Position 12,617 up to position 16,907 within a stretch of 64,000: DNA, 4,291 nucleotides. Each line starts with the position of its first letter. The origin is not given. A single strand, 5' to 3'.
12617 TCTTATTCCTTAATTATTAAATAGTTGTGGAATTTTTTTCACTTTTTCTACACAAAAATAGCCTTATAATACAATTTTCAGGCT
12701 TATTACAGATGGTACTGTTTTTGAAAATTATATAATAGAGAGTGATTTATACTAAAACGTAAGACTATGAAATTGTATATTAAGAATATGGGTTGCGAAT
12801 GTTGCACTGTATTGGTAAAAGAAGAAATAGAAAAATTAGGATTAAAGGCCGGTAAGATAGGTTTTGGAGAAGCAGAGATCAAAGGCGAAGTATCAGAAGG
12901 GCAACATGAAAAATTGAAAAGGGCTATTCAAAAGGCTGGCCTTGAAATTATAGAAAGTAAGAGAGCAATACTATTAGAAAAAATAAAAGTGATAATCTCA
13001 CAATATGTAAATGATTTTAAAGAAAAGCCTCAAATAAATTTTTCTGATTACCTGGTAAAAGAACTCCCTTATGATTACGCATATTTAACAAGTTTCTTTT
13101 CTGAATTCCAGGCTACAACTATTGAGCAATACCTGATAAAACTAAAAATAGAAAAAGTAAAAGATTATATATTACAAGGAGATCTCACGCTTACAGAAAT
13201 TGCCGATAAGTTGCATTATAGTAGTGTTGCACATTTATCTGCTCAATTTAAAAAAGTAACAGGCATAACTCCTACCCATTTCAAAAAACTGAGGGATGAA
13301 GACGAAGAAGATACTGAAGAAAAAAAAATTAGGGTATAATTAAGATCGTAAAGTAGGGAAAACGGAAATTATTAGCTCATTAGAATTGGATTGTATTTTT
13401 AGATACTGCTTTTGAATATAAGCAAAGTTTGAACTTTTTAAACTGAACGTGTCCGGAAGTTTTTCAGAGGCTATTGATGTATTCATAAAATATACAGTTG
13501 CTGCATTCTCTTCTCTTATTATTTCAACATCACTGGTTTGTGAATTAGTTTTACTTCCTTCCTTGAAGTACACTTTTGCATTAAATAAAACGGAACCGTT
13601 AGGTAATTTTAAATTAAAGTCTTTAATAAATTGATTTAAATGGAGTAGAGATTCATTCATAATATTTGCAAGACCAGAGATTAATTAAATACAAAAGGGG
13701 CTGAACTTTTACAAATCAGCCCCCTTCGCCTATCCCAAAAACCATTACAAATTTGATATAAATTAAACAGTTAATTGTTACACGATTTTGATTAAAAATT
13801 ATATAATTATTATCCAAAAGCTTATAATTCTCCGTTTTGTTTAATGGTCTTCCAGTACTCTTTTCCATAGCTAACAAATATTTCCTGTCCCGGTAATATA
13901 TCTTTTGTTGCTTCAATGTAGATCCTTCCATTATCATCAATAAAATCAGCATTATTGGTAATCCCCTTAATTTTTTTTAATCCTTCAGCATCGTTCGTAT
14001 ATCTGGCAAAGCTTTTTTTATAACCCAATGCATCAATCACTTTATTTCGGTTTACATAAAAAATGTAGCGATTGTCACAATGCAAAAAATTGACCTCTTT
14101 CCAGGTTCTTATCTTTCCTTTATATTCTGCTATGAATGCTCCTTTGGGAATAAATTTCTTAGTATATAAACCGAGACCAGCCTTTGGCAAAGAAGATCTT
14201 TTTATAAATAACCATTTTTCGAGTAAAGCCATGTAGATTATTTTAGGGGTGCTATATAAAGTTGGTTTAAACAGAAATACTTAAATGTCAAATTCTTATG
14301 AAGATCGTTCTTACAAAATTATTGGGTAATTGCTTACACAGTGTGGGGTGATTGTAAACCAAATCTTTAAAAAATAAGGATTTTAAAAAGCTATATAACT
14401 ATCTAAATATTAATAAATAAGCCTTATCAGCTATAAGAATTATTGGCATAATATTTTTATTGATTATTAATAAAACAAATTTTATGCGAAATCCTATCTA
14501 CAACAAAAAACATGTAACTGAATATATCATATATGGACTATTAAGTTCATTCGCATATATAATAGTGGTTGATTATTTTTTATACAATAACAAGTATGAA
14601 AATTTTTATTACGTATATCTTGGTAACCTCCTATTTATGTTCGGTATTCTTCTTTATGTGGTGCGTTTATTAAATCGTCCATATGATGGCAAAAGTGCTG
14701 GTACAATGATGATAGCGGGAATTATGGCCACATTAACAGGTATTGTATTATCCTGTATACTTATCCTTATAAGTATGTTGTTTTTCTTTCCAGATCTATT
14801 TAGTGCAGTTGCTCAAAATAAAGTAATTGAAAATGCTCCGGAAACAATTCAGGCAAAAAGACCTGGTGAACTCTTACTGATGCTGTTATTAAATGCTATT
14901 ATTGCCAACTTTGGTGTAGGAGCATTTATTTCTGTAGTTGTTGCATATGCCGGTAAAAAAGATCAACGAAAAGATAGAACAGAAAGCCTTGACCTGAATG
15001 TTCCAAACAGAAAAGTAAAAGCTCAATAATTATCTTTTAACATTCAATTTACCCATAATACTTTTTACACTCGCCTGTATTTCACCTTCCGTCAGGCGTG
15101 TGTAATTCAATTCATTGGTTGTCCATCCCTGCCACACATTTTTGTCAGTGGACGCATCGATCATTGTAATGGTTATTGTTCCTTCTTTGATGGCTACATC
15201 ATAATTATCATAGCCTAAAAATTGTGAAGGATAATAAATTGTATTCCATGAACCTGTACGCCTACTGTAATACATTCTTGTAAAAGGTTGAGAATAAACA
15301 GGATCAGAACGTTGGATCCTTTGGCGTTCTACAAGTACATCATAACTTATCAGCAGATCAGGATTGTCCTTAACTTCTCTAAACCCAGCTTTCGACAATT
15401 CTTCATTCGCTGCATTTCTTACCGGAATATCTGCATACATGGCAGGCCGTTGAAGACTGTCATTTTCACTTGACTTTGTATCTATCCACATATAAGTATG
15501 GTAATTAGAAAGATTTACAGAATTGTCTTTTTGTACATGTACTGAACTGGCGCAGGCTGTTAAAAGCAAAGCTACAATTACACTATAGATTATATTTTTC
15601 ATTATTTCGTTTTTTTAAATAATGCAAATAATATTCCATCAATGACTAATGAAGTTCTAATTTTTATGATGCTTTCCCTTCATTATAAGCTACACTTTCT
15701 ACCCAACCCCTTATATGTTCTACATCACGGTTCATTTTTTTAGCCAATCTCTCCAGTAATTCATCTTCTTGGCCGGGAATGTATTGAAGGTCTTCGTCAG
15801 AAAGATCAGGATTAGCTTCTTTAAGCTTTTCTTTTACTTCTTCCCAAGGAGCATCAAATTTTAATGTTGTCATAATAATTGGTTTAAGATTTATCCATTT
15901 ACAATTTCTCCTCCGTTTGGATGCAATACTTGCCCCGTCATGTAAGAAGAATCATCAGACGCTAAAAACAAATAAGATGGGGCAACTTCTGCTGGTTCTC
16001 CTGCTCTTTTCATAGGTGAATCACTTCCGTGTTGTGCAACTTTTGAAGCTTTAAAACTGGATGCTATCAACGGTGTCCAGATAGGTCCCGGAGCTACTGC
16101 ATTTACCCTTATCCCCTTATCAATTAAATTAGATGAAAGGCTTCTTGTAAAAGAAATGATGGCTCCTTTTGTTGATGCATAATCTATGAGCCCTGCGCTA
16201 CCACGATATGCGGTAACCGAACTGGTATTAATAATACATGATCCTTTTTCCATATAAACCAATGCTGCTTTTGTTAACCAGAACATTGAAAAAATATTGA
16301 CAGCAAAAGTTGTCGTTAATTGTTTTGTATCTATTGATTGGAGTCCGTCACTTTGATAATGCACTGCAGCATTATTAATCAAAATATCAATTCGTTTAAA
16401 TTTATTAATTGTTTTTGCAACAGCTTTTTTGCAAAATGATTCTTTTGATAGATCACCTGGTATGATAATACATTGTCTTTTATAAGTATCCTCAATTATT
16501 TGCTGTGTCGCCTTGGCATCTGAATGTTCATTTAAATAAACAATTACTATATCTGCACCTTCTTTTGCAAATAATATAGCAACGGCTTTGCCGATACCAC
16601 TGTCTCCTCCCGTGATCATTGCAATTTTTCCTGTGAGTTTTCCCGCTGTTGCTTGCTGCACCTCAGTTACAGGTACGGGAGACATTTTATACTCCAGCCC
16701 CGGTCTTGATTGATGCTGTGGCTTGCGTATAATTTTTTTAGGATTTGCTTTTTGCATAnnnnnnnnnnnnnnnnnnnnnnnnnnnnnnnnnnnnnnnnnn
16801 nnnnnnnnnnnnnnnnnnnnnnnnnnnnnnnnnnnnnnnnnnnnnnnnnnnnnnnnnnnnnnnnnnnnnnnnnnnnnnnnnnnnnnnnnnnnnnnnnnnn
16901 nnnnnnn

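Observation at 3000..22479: Thirteen copies of a sigma54-like GGCAY-N5-TTG(T/A) element precede the transcription units of a DNA-repair/stress cluster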

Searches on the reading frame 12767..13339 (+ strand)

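Call 8: search_protein_families(library=pfam, proteins=[window:12767-13339:+], max_evalue=0.01)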
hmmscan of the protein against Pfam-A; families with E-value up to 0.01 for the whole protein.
window:12767-13339:+ (190 aa): 3 families
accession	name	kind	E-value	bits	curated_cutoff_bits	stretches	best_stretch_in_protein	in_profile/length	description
PF12833.13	HTH_18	-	8e-14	52.1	33.6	1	98-174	3-79/80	Helix-turn-helix domain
PF00165.29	HTH_AraC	-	2.3e-09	37.6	26.6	1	137-170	6-38/42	Bacterial regulatory helix-turn-helix proteins, AraC family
PF00403.32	HMA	-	0.0055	17.5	24.8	0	3-58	2-60/62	Heavy-metal-associated domain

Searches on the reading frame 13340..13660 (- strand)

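Call 8: search_protein_families(library=pfam, proteins=[window:13340-13660:-], max_evalue=0.01)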
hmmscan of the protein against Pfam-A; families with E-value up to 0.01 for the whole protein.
window:13340-13660:- (106 aa): 1 family
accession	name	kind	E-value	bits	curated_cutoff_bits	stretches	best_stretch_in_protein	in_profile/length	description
PF23085.1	RRM_PARP14_3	-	0.0077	16.7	24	0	29-63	19-53/82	PARP14, third RRM domain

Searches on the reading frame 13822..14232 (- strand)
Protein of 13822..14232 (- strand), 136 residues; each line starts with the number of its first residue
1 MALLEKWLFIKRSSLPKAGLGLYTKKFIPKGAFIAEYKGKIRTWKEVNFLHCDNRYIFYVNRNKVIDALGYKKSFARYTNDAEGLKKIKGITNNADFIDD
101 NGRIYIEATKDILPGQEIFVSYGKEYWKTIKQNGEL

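Call 8: search_protein_families(library=pfam, proteins=[window:13822-14232:-], max_evalue=0.01)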
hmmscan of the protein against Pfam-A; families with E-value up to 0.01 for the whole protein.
window:13822-14232:- (136 aa): 2 families
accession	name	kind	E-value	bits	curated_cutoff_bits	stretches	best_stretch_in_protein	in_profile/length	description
PF00856.33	SET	-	1.4e-13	51.6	22.4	1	19-123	1-105/105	SET domain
PF21549.2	PRDM2_PR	-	5.8e-08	32.9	27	1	9-131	2-121/123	PR domain zinc finger protein 2, PR domain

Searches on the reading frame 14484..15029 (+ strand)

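Call 8: search_protein_families(library=pfam, proteins=[window:14484-15029:+], max_evalue=0.01)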
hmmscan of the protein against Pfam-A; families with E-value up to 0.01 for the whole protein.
window:14484-15029:+ (181 aa): 2 families
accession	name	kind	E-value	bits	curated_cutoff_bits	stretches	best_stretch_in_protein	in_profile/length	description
PF13858.11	DUF4199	-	0.002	19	32.3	1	16-158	5-164/165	Protein of unknown function (DUF4199)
PF17534.7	DUF5453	-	0.0049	17.3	25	1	36-106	3-70/186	Family of unknown function (DUF5453)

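Call 72: search_protein_families(library=ncbifam, proteins=[window:14484-15029:+], max_evalue=0.001)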
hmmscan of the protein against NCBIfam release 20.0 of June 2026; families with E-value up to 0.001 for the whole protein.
window:14484-15029:+ (181 aa): 1 family
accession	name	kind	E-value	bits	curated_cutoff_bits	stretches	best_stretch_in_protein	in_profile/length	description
NF045937.1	MSC_0624_12TM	equivalog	4e-05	22.3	70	1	7-169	76-247/445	MSC_0624 family F1-like ATPase-associated membrane protein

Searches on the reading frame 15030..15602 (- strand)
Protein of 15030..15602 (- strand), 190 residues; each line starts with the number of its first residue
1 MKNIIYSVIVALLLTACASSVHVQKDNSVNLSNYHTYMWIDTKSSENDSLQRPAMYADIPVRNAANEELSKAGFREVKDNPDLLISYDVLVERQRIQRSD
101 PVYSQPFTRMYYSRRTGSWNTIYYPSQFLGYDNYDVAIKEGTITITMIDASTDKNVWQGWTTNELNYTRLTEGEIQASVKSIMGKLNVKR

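Call 8: search_protein_families(library=pfam, proteins=[window:15030-15602:-], max_evalue=0.01)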
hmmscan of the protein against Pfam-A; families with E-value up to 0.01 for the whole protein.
window:15030-15602:- (190 aa): 1 family
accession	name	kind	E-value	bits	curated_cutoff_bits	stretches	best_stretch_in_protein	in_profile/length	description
PF13590.11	DUF4136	-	7.1e-24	85.4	32.8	1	22-184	2-148/152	Domain of unknown function (DUF4136)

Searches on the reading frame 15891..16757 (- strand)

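Call 9: search_protein_families(library=pfam, proteins=[window:15891-16757:-], max_evalue=0.01)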
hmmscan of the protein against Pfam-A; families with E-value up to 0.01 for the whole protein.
window:15891-16757:- (288 aa): 5 families
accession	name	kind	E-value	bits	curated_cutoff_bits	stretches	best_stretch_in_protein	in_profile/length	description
PF13561.12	adh_short_C2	-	2.3e-60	204.6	27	1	52-283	5-234/236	Enoyl-(Acyl carrier protein) reductase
PF00106.31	adh_short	-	3.4e-48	164.2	26.6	1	44-235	1-191/195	short chain dehydrogenase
PF08659.16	KR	-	4.3e-11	43.5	22.6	1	47-208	4-164/180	KR domain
PF23441.1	SDR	-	7.4e-07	29.2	27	1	38-283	2-254/258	SDR-like rossmann domain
PF01370.27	Epimerase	-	0.007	16.3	20.9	1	47-155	2-98/240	NAD dependent epimerase/dehydratase family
